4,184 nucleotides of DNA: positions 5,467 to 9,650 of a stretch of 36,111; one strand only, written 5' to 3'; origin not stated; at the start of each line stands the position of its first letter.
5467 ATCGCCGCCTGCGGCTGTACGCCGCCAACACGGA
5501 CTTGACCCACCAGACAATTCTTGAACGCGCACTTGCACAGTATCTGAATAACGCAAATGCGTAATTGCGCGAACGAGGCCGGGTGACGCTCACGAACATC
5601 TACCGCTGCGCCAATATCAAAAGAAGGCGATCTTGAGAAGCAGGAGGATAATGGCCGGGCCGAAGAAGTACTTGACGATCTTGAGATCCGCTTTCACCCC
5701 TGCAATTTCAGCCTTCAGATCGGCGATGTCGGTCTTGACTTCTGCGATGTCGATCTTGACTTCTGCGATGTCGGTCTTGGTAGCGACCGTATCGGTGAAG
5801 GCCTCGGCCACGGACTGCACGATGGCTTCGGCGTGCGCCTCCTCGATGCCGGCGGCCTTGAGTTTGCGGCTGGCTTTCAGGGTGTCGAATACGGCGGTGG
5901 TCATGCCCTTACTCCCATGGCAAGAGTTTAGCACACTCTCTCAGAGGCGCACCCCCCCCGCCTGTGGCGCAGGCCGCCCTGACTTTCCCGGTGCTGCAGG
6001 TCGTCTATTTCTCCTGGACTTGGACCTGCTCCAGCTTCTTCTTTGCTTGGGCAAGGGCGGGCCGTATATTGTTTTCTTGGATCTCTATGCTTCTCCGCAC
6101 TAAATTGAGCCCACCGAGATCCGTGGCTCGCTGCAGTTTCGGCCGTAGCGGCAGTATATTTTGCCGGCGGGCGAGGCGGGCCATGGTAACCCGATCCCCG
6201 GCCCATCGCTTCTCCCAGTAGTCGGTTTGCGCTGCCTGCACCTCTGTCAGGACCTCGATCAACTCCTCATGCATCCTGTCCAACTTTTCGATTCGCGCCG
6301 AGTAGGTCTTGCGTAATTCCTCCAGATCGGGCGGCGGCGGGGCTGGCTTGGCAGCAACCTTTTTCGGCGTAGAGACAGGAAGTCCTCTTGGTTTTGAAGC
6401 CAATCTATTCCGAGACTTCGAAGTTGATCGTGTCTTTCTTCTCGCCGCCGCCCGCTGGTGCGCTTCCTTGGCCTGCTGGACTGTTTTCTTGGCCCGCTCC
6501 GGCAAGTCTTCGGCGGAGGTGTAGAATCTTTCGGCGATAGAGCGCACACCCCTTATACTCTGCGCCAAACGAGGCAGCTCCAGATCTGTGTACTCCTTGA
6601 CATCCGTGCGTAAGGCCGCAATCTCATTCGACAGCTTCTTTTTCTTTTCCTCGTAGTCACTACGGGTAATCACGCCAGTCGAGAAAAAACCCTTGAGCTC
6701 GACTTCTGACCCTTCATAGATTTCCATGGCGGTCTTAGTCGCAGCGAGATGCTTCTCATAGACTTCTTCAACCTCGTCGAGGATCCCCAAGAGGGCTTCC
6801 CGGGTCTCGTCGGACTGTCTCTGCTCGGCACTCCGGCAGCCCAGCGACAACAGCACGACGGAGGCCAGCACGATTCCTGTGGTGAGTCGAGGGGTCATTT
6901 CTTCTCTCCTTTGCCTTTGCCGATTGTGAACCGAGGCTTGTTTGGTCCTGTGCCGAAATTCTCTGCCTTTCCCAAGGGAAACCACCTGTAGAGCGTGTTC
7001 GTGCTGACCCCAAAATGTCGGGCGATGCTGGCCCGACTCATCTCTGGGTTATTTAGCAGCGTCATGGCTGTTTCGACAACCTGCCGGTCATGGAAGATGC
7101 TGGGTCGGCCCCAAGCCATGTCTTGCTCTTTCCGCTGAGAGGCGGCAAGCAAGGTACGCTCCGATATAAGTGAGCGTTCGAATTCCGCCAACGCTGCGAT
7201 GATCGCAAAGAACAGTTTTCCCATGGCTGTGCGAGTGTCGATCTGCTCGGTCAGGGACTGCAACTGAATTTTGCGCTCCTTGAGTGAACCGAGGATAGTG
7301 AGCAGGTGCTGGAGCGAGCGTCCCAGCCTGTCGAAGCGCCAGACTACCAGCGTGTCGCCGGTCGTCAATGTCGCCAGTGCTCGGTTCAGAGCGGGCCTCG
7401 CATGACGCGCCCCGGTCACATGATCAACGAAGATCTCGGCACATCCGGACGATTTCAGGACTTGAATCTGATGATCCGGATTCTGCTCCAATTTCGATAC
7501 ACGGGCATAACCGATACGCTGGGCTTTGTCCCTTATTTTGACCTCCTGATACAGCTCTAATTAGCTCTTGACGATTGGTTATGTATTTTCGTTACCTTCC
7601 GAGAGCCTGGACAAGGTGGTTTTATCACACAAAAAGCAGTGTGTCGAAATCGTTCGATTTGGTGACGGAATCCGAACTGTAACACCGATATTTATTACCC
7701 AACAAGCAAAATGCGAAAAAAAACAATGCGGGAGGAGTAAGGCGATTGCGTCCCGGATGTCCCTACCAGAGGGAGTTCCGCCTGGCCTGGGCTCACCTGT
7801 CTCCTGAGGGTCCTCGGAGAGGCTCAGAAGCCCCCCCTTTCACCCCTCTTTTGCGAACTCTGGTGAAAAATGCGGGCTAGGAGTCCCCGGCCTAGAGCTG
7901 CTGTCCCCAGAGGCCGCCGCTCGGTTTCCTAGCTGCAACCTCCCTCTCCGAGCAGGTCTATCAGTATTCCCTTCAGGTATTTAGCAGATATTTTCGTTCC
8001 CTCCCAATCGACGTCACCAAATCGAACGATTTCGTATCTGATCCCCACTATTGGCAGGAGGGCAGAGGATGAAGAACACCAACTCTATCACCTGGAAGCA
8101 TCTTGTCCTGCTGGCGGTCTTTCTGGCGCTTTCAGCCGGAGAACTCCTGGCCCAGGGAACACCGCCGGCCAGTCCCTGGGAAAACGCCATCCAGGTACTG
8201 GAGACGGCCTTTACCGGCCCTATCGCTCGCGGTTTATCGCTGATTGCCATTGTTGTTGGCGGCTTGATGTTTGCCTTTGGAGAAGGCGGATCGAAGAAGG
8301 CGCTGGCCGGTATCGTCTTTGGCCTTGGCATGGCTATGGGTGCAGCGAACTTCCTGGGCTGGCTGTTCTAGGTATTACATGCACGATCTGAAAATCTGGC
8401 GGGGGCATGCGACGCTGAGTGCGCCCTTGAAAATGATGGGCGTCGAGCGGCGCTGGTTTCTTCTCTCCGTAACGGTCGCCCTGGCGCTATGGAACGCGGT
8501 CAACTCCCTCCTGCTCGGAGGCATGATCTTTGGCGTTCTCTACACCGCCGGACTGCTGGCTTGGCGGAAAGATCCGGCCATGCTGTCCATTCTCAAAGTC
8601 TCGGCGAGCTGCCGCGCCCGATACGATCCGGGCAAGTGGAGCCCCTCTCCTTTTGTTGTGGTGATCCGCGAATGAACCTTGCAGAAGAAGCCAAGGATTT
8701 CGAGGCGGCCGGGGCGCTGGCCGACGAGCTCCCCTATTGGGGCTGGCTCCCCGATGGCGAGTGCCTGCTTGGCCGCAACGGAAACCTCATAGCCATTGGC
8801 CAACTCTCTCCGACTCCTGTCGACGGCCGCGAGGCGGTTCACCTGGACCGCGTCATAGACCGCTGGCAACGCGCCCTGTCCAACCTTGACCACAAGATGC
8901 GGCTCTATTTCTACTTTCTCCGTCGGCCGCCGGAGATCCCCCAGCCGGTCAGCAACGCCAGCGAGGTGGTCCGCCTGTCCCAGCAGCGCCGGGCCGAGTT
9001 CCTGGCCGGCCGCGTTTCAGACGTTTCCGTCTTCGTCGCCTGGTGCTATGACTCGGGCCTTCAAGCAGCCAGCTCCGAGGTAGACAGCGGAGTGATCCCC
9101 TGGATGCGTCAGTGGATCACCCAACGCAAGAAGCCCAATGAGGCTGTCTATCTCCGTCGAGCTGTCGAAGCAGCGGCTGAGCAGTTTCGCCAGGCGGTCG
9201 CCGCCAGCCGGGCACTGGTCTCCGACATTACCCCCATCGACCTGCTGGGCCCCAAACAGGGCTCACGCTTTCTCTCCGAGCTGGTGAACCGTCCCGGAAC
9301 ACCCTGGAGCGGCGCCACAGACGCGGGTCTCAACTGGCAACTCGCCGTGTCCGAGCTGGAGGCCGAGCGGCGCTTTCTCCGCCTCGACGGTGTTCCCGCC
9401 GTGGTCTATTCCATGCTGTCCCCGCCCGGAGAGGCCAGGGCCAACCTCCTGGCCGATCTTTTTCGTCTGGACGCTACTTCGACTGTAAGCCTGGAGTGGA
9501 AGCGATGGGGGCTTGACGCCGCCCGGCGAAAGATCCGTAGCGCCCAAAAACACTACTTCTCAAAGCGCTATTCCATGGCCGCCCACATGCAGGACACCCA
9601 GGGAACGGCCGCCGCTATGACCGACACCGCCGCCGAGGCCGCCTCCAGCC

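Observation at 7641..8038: Hix-like inverted sites bracket a 370-bp segment between a serine recombinase and the T4SS pilin operon: candidate invertible switch for conjugation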

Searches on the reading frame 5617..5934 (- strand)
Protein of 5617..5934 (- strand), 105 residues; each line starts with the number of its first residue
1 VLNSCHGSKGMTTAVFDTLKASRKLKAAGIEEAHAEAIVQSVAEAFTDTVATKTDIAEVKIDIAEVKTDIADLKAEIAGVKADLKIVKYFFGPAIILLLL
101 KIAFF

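Call 11: search_protein_families(library=pfam, proteins=[window:5617-5934:-], max_evalue=0.01)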
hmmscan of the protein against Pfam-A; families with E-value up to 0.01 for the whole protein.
window:5617-5934:- (105 aa): 1 family
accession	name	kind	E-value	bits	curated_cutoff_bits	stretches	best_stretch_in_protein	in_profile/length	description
PF07798.16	CCDC90-like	-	2e-06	28.2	33.5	1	16-51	1-36/175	Coiled-coil domain-containing protein 90-like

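Call 37: search_protein_families(library=ncbifam, proteins=[window:5617-5934:-], max_evalue=0.01)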
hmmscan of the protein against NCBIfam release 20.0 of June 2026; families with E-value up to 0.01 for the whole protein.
window:5617-5934:- (105 aa): 0 families

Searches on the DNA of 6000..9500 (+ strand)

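Call 12: search_dna_similar(query=window:6000-9500:+, collection=plasmids, mode=distant, max_rows=30)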
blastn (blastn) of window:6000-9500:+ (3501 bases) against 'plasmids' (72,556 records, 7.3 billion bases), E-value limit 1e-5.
Records with a match: 16; places in all: 16; records where one place covers at least 80% of the query: 0.
Best place of each record, by identity: 80-90% 1; 60-80% 15.
By first word of the organism name: Sphingobium 4; Methylorubrum 4; Sphingomonas 3; Arthrobacter 2; uncultured 1; Cryobacterium 1; Hymenobacter 1.
By predicted mobility (MOB-suite, as given by PLSDB): mobilizable 7; conjugative 5; non-mobilizable 4.
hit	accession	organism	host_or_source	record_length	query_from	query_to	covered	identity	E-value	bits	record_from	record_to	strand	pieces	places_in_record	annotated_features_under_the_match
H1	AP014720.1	Arthrobacter sp. Hiyo8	-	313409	1176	1362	5%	69.0%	2e-10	77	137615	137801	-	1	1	transposon Tn552 resolvase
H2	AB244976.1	uncultured bacterium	-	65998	1236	1372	4%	72.3%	2e-9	73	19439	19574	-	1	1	none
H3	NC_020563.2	Sphingomonas sp. MM-1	-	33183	1236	1372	4%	72.3%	2e-9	73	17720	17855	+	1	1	recombinase family protein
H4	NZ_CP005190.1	Sphingobium sp. MI1205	-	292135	1236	1372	4%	72.3%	2e-9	73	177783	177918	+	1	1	recombinase family protein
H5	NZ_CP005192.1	Sphingobium sp. MI1205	-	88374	1236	1372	4%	72.3%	2e-9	73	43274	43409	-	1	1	recombinase family protein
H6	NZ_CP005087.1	Sphingobium sp. TKS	-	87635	1236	1372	4%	72.3%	2e-9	73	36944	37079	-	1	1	recombinase family protein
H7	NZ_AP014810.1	Methylorubrum populi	-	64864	1236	1360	4%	72.8%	2e-9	73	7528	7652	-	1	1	recombinase family protein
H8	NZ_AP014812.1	Methylorubrum populi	-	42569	1236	1360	4%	72.8%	2e-9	73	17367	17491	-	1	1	recombinase family protein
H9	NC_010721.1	Methylorubrum populi BJ001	-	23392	1236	1360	4%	72.8%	2e-9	73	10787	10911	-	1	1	recombinase family protein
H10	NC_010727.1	Methylorubrum populi BJ001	-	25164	1236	1360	4%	72.8%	2e-9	73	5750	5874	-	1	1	recombinase family protein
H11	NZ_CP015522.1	Sphingomonas sp. NIC1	tobacco,whole organism,leaves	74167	1236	1360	4%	72.8%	2e-9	73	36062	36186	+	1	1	recombinase family protein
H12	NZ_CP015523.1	Sphingomonas sp. NIC1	tobacco,whole organism,leaves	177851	1236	1360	4%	72.8%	2e-9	73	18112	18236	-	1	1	recombinase family protein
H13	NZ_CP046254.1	Sphingobium sp. CAP-1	cell culture,activated sludge of ...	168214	1236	1360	4%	72.8%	2e-9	73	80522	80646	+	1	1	recombinase family protein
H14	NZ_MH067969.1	Arthrobacter sp.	-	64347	1151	1243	3%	75.3%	1e-6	65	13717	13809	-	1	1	recombinase family protein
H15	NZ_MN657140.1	Cryobacterium sp.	-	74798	1175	1258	2%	76.2%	4e-6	63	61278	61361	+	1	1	recombinase family protein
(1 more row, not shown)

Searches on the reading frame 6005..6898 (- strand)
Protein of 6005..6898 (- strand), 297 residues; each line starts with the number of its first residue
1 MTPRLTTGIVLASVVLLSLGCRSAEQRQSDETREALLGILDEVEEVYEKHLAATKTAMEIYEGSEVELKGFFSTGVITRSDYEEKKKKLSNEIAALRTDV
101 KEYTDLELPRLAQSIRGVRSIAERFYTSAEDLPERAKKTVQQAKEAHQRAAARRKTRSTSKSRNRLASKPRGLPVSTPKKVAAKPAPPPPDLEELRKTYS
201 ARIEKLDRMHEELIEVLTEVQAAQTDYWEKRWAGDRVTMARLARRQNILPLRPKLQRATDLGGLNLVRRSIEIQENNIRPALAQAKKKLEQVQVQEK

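Call 11: search_protein_families(library=pfam, proteins=[window:6005-6898:-], max_evalue=0.01)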
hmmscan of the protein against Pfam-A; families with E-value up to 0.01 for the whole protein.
window:6005-6898:- (297 aa): 1 family
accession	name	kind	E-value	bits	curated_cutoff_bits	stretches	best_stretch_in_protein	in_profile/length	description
PF19903.4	DUF6376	-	0.0028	18.4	27.3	0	83-116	30-63/116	Family of unknown function (DUF6376)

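Call 37: search_protein_families(library=ncbifam, proteins=[window:6005-6898:-], max_evalue=0.01)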
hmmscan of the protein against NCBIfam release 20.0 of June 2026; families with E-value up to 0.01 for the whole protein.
window:6005-6898:- (297 aa): 1 family
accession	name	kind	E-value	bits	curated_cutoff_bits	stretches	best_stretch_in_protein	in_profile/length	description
TIGR02481.1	hemeryth_dom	domain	0.0029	17.7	51.75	0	196-225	3-32/126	hemerythrin domain-containing protein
